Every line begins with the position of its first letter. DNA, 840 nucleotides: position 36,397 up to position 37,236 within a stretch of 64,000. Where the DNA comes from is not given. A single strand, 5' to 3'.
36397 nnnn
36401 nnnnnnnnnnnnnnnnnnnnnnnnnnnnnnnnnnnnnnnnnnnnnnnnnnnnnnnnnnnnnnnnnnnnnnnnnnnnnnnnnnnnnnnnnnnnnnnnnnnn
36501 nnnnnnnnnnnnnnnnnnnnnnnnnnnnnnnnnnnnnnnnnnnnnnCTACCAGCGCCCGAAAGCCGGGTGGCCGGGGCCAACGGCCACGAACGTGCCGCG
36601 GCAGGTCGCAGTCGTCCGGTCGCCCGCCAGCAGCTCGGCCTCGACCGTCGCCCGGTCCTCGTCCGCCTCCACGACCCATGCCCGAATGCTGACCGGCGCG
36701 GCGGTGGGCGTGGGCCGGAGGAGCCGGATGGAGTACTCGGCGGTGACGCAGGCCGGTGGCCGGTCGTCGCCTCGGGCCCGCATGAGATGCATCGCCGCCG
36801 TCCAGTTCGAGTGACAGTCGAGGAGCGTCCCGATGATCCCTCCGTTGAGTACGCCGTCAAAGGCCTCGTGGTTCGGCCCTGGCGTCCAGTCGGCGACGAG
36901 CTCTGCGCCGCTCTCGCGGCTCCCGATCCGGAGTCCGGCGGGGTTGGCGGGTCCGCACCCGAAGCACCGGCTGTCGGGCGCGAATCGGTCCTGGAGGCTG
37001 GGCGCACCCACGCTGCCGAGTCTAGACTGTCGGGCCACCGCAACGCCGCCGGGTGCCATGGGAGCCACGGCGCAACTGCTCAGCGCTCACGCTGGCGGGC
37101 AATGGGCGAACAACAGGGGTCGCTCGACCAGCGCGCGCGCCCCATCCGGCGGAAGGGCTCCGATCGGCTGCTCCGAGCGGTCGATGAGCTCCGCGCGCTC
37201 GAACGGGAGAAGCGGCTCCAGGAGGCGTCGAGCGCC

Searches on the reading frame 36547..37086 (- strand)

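Call 9: search_protein_families(library=pfam, proteins=[window:36547-37086:-], max_evalue=0.01)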
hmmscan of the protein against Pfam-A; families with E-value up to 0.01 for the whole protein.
window:36547-37086:- (179 aa): 2 families
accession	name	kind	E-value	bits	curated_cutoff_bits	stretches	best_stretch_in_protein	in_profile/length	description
PF03061.28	4HBT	-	1.3e-06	29.1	20.6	1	78-159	2-77/79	Thioesterase superfamily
PF13279.12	4HBT_2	-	2.9e-05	25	25.5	1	94-168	27-103/122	Thioesterase-like superfamily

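Call 10: search_protein_families(library=phrogs, proteins=[window:36547-37086:-], max_evalue=0.001)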
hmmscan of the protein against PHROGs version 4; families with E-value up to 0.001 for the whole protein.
window:36547-37086:- (179 aa): 0 families
